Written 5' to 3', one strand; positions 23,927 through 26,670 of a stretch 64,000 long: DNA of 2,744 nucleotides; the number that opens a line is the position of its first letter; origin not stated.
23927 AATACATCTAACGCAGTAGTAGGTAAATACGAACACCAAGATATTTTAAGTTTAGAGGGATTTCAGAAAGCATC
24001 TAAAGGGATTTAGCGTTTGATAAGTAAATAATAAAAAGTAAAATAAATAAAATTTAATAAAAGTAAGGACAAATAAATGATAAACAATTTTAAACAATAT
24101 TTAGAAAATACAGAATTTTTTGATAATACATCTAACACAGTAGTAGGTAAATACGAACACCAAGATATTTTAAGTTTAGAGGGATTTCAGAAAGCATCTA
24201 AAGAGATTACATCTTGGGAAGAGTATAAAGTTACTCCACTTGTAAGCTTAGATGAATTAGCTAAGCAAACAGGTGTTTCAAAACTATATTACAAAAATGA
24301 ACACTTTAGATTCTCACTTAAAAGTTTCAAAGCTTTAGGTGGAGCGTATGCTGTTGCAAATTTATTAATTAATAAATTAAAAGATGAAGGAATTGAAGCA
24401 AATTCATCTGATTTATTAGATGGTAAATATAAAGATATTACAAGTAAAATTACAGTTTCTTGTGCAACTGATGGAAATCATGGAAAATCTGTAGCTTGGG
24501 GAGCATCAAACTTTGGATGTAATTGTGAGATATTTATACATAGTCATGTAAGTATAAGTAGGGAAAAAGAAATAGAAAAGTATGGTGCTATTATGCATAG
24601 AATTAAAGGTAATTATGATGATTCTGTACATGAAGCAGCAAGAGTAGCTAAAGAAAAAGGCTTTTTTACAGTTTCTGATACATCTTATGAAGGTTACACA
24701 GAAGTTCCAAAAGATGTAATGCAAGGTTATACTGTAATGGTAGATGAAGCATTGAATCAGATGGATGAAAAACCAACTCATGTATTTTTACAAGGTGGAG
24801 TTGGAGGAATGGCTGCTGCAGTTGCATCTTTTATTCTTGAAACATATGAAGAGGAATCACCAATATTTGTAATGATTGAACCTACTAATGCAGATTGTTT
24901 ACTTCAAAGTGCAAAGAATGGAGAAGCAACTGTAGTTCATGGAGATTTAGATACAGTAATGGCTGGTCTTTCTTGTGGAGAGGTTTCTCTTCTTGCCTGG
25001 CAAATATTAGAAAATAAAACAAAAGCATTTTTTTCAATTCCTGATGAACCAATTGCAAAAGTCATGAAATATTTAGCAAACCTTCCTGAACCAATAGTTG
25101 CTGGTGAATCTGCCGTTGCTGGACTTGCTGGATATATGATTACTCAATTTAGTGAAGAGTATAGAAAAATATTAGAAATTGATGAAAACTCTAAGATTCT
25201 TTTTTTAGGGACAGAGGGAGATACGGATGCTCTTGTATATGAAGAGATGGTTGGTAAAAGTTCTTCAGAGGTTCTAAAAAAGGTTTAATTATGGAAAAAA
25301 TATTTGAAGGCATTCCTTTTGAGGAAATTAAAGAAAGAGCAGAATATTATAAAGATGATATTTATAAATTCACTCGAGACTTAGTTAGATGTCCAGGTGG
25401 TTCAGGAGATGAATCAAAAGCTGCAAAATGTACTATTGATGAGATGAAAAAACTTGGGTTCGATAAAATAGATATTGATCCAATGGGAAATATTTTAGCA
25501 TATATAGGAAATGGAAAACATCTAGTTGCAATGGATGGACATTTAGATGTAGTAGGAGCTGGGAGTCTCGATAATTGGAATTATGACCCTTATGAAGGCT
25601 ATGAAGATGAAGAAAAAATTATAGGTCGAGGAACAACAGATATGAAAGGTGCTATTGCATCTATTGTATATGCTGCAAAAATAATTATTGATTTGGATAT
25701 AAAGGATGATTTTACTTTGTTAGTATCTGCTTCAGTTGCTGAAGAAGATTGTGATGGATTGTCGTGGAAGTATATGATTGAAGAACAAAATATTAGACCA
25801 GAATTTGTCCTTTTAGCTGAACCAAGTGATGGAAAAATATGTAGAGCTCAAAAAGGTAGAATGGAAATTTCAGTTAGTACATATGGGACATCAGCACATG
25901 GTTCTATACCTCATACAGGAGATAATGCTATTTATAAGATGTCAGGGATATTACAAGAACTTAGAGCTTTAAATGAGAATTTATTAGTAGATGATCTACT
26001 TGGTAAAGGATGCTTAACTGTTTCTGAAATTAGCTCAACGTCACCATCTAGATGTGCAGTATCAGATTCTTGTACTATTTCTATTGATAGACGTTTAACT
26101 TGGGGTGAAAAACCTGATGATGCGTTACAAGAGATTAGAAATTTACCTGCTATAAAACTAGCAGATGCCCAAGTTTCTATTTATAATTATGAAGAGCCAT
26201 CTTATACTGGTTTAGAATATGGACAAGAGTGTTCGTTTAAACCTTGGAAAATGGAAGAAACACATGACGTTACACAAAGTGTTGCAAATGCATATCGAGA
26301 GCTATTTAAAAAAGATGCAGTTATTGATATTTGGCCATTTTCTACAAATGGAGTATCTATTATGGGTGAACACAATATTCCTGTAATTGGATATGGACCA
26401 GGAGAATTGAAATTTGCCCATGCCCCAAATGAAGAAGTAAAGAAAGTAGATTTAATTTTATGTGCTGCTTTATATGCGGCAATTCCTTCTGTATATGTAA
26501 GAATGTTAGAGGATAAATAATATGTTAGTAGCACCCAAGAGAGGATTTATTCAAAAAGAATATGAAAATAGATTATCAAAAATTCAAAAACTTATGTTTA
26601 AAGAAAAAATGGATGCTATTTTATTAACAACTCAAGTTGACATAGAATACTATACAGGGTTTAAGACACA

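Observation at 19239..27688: Module 2: a TRAP transporter coupled to a two-Cys racemase/isomerase, YgeX (DpaL), YgeY and an M24 hydrolase, a candidate route to 2,3-diaminopropionate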

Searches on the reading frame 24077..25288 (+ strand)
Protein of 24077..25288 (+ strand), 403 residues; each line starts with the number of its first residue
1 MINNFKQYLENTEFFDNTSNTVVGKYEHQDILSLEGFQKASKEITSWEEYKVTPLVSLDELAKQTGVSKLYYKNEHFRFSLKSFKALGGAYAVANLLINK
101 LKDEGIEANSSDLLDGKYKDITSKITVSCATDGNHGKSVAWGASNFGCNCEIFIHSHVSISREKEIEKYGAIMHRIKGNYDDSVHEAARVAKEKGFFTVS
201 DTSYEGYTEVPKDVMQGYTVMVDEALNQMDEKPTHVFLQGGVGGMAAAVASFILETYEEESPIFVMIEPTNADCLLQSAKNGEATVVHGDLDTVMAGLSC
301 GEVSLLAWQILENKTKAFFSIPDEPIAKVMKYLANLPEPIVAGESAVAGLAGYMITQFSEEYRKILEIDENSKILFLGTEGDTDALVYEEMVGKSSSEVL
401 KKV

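Call 3: search_protein_families(library=pfam, proteins=[window:24077-25288:+])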
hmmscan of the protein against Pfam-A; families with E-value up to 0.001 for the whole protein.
window:24077-25288:+ (403 aa): 1 family
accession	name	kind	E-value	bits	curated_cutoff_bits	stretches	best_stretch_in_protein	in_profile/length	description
PF00291.31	PALP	-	2.9e-51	175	35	1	50-376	5-291/295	Pyridoxal-phosphate dependent enzyme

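Call 4: search_protein_families(library=ncbifam, proteins=[window:24077-25288:+])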
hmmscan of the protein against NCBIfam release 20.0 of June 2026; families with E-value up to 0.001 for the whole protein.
window:24077-25288:+ (403 aa): 30 families (the best 25 are shown)
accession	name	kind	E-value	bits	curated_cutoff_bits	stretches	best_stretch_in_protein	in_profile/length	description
NF006058.0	PRK08206.1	equivalog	1.4e-145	484.8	276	1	24-399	16-400/402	diaminopropionate ammonia-lyase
TIGR03528.1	2_3_DAP_am_ly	equivalog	9.9e-102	340.4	532.25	1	24-392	13-393/396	diaminopropionate ammonia-lyase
TIGR01747.1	diampropi_NH3ly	subfamily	3.2e-91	305.9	274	1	39-392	9-374/376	diaminopropionate ammonia-lyase family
NF006390.0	PRK08639.1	equivalog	3.6e-22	78.9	421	1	122-346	71-290/418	threonine ammonia-lyase IlvA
NF005292.0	PRK06815.1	equivalog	7.8e-20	71.2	371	1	123-354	68-288/320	threonine/serine dehydratase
NF002823.0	PRK02991.1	equivalog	1.2e-19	70.5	246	1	64-371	97-412/444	D-serine ammonia-lyase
NF005147.0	PRK06608.1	equivalog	3.5e-19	68.8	380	1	126-361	75-298/339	serine/threonine dehydratase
NF006094.0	PRK08246.1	subfamily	5.3e-19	68.7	331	1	50-353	21-282/310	serine/threonine dehydratase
TIGR02079.1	THD1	equivalog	5.9e-18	64.8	440.55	1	123-350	63-286/410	threonine ammonia-lyase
TIGR01124.1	ilvA_2Cterm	equivalog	1.1e-16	60.6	411.3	1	126-361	67-294/499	threonine ammonia-lyase, biosynthetic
NF004996.0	PRK06381.1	equivalog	8.4e-16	57.9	266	1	126-288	65-226/319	threonine synthase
TIGR01127.1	ilvA_1Cterm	equivalog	1.9e-15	56.7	378.75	1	126-366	50-278/380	threonine ammonia-lyase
NF006674.0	PRK09224.1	subfamily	7.2e-15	54.6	577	1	125-358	74-299/508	threonine ammonia-lyase IlvA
NF005680.0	PRK07476.1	equivalog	7.3e-15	54.7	413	1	126-356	73-293/326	hydroxyectoine utilization dehydratase EutB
TIGR02035.1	D_Ser_am_lyase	equivalog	1e-14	54.2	368.25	1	67-365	92-399/431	D-serine ammonia-lyase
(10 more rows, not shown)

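Call 28: search_solved_structures(query=window:24077-25288:+, max_evalue=1e-10, show_alignments=1)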
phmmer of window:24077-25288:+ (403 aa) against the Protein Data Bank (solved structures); distinct sequences matched with E-value up to 1e-10: 4.
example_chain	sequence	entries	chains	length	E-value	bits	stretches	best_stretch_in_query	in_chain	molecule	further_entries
4d9g_A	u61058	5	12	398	1.4e-69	238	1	49-395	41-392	Putative diaminopropionate ammonia-lyase | Diaminopropionate ammonia-lyase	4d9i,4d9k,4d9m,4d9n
5ygr_B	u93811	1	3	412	2.8e-66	227.1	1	49-396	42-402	Diaminopropionate ammonia lyase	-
5ygr_A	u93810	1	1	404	4.3e-66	226.5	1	49-394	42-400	Diaminopropionate ammonia lyase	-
3ss7_X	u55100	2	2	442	2.8e-11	46.1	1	70-363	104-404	D-serine dehydratase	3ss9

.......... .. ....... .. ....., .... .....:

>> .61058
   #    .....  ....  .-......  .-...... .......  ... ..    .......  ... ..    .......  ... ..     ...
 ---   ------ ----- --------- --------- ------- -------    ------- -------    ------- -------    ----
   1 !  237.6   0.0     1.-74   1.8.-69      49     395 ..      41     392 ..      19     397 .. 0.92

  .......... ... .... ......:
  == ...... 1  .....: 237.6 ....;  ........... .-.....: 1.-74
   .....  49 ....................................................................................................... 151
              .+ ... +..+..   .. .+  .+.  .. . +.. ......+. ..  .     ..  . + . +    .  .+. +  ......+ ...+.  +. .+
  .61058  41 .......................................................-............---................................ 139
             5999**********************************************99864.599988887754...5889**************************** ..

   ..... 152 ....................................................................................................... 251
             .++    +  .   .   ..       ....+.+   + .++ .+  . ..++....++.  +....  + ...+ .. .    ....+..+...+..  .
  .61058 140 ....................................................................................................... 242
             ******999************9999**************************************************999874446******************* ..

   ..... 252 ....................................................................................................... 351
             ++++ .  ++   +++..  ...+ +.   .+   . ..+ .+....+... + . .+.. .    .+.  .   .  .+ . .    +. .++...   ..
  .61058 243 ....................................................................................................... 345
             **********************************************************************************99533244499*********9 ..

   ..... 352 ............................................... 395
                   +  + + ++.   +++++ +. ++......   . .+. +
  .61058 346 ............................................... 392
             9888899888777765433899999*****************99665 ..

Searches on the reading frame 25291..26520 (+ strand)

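Call 3: search_protein_families(library=pfam, proteins=[window:25291-26520:+])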
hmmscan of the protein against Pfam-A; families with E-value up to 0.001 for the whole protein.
window:25291-26520:+ (409 aa): 2 families
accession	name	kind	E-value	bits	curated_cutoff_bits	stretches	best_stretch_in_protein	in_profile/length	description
PF01546.33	Peptidase_M20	-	1.6e-24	87.4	24.6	1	81-398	2-203/206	Peptidase family M20/M25/M40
PF07687.19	M20_dimer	-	9.4e-14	51.7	21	1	186-285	2-98/107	Peptidase dimerisation domain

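Call 4: search_protein_families(library=ncbifam, proteins=[window:25291-26520:+])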
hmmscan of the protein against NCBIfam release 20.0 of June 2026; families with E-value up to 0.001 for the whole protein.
window:25291-26520:+ (409 aa): 47 families (the best 25 are shown)
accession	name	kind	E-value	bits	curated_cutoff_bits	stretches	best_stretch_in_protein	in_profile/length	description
TIGR03526.1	selenium_YgeY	hypoth_equivalog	4e-180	598.9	321.5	1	10-404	1-395/395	YgeY family selenium metabolism-linked hydrolase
NF009555.0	PRK13004.1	equivalog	4.9e-168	559.1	321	1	9-404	2-397/399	YgeY family selenium metabolism-linked hydrolase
TIGR01910.1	DapE-ArgE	subfamily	4.9e-60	203.7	217.6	1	26-388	2-367/373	ArgE/DapE family deacylase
NF006399.0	PRK08651.1-2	equivalog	1.1e-43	149.8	381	2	21-226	3-215/405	succinyl-diaminopimelate desuccinylase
NF005373.0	PRK06915.1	equivalog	1.5e-43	149.4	428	1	72-396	90-411/422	peptidase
NF006365.0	PRK08588.1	subfamily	5.3e-40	137.9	289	1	66-402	54-380/383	succinyl-diaminopimelate desuccinylase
NF006400.0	PRK08651.1-3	equivalog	8.8e-39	133.4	374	1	67-399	74-403/410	succinyl-diaminopimelate desuccinylase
TIGR01892.1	AcOrn-deacetyl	equivalog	1.4e-35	123.1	297.7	1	66-396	47-362/365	acetylornithine deacetylase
NF009558.0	PRK13013.1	equivalog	1.3e-34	119.6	428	2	63-226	71-238/429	acetylornithine deacetylase/succinyl-diaminopimelate desuccinylase family protein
NF009557.0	PRK13009.1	equivalog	1.6e-31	109.8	284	1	23-398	4-370/377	succinyl-diaminopimelate desuccinylase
NF005710.0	PRK07522.1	subfamily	2.2e-31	109.4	412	1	66-396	57-382/391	acetylornithine deacetylase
NF005306.0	PRK06837.1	subfamily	3.8e-29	101.8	376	1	74-384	96-403/427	ArgE/DapE family deacylase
TIGR01900.1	dapE-gram_pos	equivalog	5.9e-29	101.1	304.2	1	22-395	3-346/351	succinyl-diaminopimelate desuccinylase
NF006398.0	PRK08651.1-1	equivalog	1.1e-28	100.4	439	1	65-389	69-386/403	succinyl-diaminopimelate desuccinylase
NF003474.0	PRK05111.1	equivalog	7.5e-28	97.5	460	1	66-231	62-223/383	acetylornithine deacetylase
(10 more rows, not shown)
